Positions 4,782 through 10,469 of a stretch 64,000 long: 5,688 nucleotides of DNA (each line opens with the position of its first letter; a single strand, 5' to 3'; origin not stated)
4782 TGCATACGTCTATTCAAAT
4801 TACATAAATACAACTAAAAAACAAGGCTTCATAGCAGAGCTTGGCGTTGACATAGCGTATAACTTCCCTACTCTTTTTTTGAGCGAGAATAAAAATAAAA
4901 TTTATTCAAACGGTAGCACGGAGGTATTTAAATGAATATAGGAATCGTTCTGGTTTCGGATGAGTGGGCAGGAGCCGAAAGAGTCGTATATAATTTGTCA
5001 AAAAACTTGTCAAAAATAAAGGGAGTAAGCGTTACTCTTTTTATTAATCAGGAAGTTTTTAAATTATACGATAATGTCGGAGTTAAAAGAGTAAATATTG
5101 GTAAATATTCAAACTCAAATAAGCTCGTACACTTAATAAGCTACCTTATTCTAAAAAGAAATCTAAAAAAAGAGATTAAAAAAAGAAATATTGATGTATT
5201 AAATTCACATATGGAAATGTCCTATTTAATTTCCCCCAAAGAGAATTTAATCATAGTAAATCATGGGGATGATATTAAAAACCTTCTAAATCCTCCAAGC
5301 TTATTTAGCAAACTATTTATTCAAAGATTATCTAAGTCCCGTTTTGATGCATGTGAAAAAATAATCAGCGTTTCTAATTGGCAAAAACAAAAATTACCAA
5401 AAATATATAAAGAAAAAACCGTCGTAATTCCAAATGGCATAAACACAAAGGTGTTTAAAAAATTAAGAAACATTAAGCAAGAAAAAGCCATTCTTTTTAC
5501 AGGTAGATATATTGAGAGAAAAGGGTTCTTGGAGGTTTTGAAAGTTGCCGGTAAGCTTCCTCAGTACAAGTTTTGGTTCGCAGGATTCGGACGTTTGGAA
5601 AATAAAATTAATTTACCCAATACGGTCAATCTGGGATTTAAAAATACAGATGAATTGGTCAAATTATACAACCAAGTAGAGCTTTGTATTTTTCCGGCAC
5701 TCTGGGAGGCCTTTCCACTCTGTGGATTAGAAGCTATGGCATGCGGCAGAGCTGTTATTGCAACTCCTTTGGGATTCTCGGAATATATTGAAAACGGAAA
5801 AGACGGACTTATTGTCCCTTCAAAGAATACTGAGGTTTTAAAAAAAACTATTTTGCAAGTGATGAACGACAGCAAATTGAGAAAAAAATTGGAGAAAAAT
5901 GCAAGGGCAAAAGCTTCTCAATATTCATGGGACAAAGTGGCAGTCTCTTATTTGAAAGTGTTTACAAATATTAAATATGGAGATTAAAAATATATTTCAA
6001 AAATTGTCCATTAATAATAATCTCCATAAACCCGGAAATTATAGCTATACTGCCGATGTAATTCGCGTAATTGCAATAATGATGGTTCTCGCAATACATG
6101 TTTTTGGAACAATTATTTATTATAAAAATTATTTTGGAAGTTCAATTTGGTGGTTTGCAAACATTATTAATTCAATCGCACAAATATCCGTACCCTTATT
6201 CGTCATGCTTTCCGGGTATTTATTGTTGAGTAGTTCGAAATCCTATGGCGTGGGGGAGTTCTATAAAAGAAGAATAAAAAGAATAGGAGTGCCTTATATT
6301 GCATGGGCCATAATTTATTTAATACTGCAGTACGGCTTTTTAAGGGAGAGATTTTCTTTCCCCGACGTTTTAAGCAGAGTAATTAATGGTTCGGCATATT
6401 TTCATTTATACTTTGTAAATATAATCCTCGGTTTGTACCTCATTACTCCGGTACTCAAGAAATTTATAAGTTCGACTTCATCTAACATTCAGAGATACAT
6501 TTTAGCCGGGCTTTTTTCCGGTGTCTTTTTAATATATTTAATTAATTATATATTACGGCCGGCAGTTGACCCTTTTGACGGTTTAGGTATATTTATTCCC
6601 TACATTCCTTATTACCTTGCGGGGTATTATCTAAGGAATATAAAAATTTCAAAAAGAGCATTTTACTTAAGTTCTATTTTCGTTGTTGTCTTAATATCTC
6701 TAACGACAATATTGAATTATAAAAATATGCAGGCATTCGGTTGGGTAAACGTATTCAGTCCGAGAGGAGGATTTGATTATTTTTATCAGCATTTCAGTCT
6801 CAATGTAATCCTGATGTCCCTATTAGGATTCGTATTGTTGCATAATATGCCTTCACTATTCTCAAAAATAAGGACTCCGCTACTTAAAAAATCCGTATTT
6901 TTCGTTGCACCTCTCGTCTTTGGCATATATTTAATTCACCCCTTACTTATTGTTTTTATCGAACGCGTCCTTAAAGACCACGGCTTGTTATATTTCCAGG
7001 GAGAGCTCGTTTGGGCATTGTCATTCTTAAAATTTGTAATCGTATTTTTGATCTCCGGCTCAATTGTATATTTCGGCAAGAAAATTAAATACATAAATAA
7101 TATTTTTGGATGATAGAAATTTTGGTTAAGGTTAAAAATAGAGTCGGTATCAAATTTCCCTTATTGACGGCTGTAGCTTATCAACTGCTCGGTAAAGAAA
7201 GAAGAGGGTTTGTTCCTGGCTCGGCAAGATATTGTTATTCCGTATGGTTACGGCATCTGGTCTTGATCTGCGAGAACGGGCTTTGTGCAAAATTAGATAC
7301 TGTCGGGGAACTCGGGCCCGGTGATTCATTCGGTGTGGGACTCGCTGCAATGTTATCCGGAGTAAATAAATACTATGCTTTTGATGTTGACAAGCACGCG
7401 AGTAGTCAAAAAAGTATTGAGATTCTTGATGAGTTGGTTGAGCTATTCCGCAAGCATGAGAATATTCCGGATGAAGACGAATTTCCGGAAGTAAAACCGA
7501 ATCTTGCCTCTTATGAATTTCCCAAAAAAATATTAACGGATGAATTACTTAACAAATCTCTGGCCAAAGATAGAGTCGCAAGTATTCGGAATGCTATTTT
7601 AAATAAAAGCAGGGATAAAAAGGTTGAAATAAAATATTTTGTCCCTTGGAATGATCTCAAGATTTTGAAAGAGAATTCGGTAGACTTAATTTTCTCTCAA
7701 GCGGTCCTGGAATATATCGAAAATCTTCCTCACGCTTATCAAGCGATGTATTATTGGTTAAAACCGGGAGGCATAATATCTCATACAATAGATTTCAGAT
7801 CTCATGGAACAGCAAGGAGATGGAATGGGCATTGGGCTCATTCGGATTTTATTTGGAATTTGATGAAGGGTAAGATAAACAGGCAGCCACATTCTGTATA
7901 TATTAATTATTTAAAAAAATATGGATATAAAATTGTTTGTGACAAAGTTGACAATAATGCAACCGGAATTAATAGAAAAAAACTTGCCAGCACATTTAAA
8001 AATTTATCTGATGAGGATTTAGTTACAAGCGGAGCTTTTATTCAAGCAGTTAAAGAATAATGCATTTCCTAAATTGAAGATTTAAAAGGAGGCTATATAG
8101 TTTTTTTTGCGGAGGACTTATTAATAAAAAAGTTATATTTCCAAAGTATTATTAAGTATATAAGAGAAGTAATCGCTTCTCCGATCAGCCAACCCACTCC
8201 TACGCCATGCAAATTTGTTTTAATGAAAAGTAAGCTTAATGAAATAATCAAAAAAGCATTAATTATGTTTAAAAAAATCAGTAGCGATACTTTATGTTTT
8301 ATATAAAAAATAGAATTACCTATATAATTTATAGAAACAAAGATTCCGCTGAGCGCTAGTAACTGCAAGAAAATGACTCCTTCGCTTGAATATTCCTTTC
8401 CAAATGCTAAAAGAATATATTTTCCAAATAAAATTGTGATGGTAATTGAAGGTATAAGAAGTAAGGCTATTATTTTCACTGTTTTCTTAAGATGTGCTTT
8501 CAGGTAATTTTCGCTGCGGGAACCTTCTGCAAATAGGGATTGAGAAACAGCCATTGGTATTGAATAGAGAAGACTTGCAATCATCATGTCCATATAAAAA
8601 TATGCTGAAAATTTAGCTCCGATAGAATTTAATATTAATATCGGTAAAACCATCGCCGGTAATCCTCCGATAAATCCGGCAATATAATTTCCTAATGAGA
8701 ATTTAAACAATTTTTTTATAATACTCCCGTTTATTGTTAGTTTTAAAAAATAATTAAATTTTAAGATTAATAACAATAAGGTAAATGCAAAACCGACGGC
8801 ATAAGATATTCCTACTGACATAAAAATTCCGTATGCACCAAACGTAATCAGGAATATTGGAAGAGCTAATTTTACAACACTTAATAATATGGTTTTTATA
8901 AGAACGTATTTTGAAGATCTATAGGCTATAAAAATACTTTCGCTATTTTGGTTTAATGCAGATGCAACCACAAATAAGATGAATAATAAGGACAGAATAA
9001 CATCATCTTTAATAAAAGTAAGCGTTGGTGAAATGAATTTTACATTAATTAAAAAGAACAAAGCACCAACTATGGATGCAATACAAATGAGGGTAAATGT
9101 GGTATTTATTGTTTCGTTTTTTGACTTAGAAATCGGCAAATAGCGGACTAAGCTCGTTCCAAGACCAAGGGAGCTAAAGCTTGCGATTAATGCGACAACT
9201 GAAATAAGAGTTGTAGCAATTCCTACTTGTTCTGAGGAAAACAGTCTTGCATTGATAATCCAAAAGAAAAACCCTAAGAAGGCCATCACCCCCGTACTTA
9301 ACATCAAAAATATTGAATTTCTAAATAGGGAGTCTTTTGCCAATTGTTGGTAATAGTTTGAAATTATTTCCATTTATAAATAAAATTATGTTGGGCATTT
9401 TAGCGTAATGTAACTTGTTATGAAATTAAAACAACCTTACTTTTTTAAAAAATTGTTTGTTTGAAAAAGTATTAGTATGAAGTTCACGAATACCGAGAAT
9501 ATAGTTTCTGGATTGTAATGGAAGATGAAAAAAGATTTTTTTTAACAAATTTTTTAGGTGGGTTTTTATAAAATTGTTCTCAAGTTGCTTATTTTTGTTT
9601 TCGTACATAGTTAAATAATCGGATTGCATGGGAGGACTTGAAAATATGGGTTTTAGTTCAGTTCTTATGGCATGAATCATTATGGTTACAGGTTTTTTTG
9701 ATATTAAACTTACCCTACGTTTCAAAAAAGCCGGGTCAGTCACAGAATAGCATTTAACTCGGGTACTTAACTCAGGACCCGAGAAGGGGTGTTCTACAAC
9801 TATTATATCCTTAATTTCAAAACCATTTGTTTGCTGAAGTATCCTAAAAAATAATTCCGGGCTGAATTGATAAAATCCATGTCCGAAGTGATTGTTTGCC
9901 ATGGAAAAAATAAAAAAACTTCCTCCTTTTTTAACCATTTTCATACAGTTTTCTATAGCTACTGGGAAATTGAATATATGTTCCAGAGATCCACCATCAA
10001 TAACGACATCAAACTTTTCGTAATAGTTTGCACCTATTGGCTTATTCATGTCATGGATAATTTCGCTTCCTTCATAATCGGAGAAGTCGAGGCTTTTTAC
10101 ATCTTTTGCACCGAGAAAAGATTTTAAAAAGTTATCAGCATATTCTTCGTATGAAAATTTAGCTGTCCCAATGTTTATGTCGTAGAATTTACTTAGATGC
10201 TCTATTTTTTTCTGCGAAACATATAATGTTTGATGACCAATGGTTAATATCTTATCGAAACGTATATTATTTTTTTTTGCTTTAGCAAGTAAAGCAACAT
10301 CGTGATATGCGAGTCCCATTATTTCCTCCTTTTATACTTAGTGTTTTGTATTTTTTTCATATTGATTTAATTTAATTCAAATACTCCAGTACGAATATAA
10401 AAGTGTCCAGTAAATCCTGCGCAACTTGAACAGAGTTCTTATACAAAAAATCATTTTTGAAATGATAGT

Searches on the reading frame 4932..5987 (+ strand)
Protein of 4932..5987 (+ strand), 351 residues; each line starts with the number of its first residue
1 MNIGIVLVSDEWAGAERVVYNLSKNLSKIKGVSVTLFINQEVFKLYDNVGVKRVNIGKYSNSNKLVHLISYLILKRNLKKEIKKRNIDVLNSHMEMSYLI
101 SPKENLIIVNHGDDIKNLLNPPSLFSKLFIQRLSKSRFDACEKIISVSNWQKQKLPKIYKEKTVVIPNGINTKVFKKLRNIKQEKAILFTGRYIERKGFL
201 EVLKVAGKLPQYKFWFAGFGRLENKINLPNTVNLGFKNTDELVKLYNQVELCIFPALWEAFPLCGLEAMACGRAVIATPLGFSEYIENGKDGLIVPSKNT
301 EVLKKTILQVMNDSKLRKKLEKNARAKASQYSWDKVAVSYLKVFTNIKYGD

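Call 89: search_protein_families(library=pfam, proteins=[window:4932-5987:+], max_evalue=0.001)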
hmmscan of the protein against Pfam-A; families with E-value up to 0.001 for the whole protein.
window:4932-5987:+ (351 aa): 6 families
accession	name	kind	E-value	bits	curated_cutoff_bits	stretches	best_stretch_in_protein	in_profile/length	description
PF00534.26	Glycos_transf_1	-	2.3e-27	96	26.4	1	174-326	5-171/172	Glycosyl transferases group 1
PF13692.12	Glyco_trans_1_4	-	3.5e-23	82.9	27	1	185-313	2-142/142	Glycosyl transferases group 1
PF13439.12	Glyco_transf_4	-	1.1e-17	65.1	28.5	1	14-173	3-169/170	Glycosyltransferase Family 4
PF20706.3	GT4-conflict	-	7.9e-06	25.5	26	1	238-337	271-382/385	Family 4 Glycosyltransferase in conflict systems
PF13524.12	Glyco_trans_1_2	-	1.8e-05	25.2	25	1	207-338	10-140/144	Glycosyl transferase-like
PF12000.14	Glyco_trans_4_3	-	2e-05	24.9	25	1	137-174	130-167/168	Glycosyl transferase family 4 group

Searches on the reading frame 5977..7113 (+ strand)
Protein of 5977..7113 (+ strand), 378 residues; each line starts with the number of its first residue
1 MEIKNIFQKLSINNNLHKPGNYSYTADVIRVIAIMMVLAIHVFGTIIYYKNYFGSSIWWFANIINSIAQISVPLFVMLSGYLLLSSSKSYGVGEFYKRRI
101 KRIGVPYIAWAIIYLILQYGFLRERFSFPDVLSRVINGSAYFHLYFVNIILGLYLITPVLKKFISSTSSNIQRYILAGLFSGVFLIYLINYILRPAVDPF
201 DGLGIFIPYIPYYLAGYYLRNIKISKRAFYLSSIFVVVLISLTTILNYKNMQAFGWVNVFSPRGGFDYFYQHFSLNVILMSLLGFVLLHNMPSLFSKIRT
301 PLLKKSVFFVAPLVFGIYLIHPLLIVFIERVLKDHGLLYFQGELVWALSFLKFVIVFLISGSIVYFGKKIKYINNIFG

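Call 89: search_protein_families(library=pfam, proteins=[window:5977-7113:+], max_evalue=0.001)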
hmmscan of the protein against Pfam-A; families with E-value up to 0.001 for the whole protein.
window:5977-7113:+ (378 aa): 1 family
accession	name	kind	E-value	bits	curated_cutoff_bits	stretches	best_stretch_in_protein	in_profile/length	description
PF01757.29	Acyl_transf_3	-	1.3e-37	130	31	1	27-361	5-322/326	Acyltransferase domain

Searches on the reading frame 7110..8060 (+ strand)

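Call 89: search_protein_families(library=pfam, proteins=[window:7110-8060:+], max_evalue=0.001)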
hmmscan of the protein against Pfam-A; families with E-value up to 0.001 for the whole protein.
window:7110-8060:+ (316 aa): 3 families
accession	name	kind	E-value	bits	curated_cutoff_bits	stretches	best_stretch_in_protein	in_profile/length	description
PF08241.18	Methyltransf_11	-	7e-07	30.2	21.2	1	186-223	56-93/95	Methyltransferase domain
PF13489.12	Methyltransf_23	-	1.6e-06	28.4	27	1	168-277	80-163/164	Methyltransferase domain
PF08242.18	Methyltransf_12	-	9.7e-05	23.5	30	1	180-223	53-98/98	Methyltransferase domain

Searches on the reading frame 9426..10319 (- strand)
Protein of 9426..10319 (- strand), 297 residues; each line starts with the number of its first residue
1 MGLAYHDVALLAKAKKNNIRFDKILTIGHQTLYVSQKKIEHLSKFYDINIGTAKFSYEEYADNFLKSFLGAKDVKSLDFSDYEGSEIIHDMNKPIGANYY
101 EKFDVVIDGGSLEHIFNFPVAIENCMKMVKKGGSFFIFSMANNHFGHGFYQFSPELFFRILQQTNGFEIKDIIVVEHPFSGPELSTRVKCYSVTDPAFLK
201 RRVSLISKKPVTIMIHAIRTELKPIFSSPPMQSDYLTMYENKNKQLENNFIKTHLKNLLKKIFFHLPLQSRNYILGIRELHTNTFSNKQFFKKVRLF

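Call 89: search_protein_families(library=pfam, proteins=[window:9426-10319:-], max_evalue=0.001)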
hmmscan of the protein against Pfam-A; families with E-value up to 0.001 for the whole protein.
window:9426-10319:- (297 aa): 1 family
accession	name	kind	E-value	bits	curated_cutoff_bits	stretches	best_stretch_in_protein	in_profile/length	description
PF01555.25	N6_N4_Mtase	-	0.00042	20.8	26.7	1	122-187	36-92/221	DNA methylase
